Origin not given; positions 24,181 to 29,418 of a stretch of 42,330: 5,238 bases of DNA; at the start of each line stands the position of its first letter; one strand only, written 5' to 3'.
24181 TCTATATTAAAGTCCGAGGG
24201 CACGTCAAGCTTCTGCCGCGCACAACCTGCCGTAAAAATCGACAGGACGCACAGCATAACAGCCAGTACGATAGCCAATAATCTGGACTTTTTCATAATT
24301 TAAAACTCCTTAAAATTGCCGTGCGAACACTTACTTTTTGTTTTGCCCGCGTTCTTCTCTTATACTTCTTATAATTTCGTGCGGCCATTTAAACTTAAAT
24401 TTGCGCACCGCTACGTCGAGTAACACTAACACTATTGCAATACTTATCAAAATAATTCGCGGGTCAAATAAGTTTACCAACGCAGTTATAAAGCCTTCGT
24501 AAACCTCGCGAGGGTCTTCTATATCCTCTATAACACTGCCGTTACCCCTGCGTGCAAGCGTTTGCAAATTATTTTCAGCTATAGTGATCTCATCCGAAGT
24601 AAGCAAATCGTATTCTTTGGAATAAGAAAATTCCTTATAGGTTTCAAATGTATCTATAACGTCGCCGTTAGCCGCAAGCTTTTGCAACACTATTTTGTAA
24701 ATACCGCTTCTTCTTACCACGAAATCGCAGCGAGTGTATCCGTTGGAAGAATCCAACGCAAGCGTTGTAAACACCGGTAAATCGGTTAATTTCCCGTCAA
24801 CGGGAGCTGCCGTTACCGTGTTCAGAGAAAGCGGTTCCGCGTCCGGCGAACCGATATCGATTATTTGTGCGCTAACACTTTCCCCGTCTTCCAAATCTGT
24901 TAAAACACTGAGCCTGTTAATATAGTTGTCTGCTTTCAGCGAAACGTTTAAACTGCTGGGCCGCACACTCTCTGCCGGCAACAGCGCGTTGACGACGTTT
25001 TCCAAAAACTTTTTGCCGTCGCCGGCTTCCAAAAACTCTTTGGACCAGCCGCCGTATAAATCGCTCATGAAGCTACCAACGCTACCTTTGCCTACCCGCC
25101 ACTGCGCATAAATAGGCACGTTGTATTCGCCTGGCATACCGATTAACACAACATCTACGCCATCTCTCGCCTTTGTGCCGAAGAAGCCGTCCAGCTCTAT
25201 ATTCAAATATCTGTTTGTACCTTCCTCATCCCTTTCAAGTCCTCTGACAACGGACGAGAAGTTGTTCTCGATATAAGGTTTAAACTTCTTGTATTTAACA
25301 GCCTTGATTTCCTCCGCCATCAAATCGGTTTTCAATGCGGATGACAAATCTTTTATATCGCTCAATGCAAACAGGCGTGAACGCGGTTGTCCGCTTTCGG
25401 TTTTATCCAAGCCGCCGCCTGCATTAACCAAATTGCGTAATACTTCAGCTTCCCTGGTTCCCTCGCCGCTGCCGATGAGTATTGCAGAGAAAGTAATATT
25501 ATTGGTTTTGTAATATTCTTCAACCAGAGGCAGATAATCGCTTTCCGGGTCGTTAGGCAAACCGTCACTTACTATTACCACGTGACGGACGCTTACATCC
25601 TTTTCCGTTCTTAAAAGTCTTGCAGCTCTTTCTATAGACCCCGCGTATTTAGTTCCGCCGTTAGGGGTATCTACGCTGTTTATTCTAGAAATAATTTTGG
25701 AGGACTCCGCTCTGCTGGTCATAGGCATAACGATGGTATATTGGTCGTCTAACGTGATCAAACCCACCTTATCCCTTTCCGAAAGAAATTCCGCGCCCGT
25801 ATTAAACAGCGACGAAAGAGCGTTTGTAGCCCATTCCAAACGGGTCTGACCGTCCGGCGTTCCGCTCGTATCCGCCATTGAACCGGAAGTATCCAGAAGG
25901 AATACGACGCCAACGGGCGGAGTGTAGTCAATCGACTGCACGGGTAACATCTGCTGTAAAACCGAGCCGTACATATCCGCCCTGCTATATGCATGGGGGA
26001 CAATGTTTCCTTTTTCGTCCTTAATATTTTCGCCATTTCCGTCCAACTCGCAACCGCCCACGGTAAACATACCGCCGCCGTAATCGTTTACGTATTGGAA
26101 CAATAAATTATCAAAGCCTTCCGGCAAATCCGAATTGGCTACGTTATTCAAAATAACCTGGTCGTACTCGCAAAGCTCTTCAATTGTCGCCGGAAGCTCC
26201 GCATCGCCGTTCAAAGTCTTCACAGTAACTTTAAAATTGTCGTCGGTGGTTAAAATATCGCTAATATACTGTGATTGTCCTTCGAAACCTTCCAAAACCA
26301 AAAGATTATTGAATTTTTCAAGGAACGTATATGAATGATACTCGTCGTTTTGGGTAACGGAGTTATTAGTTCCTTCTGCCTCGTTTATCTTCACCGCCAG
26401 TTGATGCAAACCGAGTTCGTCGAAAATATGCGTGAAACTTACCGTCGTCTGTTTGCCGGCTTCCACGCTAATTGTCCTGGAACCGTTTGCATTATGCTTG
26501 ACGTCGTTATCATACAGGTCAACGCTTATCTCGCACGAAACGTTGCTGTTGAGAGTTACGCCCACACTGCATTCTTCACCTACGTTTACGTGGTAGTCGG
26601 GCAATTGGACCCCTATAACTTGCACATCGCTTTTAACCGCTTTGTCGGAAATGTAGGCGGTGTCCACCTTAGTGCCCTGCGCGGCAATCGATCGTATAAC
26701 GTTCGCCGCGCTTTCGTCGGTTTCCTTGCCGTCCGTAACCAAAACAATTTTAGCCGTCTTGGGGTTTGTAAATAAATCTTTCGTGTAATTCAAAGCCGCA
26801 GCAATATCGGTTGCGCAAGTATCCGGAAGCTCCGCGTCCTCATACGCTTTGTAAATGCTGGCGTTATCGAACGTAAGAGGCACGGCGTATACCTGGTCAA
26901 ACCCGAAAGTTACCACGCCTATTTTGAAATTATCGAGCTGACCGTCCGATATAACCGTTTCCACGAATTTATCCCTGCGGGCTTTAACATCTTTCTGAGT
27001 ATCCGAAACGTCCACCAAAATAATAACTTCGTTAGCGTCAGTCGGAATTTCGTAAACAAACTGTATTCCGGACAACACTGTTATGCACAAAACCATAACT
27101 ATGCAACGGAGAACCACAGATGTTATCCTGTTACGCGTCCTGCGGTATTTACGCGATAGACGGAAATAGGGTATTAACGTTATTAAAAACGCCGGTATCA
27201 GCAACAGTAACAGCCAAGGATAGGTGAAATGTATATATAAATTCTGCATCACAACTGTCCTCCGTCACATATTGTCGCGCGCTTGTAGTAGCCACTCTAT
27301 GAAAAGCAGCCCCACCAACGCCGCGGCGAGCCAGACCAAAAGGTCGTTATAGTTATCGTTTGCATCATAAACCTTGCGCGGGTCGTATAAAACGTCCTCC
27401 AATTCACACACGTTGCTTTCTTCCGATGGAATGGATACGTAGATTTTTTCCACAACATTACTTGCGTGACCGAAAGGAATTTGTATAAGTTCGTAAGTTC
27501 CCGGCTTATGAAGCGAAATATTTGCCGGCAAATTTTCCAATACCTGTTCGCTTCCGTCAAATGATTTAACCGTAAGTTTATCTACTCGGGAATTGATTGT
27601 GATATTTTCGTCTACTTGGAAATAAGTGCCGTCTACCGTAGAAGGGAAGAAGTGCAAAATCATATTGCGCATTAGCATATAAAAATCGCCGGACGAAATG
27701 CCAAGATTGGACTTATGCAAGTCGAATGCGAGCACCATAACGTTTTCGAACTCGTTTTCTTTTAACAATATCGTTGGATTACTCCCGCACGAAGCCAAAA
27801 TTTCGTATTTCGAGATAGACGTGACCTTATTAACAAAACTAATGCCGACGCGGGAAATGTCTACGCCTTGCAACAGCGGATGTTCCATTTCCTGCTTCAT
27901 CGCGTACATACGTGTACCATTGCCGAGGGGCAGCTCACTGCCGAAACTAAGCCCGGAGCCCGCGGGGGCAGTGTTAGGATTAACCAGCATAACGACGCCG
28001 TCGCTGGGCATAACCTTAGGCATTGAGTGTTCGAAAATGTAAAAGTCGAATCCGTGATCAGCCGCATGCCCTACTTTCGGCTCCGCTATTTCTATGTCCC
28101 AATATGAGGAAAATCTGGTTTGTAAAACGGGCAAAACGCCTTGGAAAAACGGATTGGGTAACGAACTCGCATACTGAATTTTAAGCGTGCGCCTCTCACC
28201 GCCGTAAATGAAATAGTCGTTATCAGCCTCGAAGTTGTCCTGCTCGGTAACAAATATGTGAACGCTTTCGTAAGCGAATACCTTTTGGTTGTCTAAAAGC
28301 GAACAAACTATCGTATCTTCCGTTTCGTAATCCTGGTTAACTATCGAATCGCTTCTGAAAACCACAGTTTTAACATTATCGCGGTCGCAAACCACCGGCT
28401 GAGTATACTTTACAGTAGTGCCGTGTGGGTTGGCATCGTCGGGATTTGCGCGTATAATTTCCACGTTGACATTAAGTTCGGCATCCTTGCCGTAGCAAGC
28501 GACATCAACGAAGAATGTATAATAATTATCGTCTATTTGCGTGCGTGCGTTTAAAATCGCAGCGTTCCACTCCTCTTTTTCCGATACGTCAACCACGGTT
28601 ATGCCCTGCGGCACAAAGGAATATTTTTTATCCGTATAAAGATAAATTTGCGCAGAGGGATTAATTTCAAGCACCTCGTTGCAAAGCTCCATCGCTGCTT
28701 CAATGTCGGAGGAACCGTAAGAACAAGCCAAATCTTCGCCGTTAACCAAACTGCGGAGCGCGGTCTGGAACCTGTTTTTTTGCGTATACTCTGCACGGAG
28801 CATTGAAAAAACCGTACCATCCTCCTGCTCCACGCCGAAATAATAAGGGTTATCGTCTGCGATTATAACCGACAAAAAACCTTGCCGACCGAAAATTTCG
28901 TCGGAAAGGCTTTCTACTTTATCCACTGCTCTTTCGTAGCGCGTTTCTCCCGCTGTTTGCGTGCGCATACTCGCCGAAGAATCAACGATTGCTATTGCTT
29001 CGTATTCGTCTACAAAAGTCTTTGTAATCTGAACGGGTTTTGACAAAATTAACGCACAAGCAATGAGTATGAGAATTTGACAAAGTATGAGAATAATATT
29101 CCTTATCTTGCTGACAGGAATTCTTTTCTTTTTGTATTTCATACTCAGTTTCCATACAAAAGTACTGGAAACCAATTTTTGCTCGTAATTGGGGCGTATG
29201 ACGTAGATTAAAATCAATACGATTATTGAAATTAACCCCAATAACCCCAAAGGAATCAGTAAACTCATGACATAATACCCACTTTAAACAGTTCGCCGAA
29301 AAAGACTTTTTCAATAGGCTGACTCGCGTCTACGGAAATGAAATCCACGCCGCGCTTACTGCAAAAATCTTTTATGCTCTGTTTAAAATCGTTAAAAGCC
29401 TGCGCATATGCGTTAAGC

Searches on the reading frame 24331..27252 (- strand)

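Call 4: search_protein_families(library=pfam, proteins=[window:24331-27252:-], max_evalue=0.01)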
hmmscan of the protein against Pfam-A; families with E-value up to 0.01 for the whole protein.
window:24331-27252:- (973 aa): 7 families
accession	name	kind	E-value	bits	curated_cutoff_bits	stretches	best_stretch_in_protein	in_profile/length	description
PF13519.12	VWA_2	-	9.5e-26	91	27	2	449-564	1-106/107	von Willebrand factor type A domain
PF00092.34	VWA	-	4.9e-23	82.7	23.8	2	449-608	2-150/174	von Willebrand factor type A domain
PF13768.12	VWA_3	-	5.6e-12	46.4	27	1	470-615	17-152/155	von Willebrand factor type A domain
PF05762.20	VWA_CoxE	-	2.5e-09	37.4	26.4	1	75-182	58-166/222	VWA domain containing CoxE-like protein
PF07090.17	GATase1_like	-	0.0027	17.8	27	0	689-757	178-245/247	Putative glutamine amidotransferase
PF01882.25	DUF58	-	0.0029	17.3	23.4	0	450-567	39-146/216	Protein of unknown function DUF58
PF13567.11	DUF4131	-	0.0033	17.6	31.6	1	9-99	3-89/165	Domain of unknown function (DUF4131)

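Call 63: search_protein_families(library=ncbifam, proteins=[window:24331-27252:-], max_evalue=0.01)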
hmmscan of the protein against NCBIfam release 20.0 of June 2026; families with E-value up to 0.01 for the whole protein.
window:24331-27252:- (973 aa): 4 families
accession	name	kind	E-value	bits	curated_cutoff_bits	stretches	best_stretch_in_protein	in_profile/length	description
NF047506.1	VWA_BatB_Lepto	exception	4.8e-08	32.5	350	1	31-183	38-204/324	VWA domain-containing protein BatB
NF010238.0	PRK13685.1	subfamily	2.1e-07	30.3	432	1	38-186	61-222/335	hypothetical protein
TIGR02442.1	Cob-chelat-sub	hypoth_equivalog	2.7e-07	29.4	779.45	1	449-570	475-587/641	putative cobaltochelatase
TIGR03788.1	marine_srt_targ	equivalog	1.1e-06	27.4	551.65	1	447-564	272-379/629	marine proteobacterial sortase target protein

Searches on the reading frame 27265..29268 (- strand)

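Call 5: search_protein_families(library=pfam, proteins=[window:27265-29268:-], max_evalue=0.001)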
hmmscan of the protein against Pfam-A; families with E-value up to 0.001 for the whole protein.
window:27265-29268:- (667 aa): 2 families
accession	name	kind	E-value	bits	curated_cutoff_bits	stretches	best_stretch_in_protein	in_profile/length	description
PF13519.12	VWA_2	-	1.9e-08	35.3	27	1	93-214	3-106/107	von Willebrand factor type A domain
PF07584.16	BatA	-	4.2e-07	30.7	25.9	1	1-78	1-77/77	Aerotolerance regulator N-terminal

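Call 63: search_protein_families(library=ncbifam, proteins=[window:27265-29268:-], max_evalue=0.01)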
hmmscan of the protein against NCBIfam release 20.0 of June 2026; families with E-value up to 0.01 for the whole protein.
window:27265-29268:- (667 aa): 1 family
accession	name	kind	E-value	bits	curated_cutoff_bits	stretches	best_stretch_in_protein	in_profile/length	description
TIGR02226.1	two_anch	domain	0.00021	21.5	23.05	1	1-79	1-77/82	N-terminal double-transmembrane domain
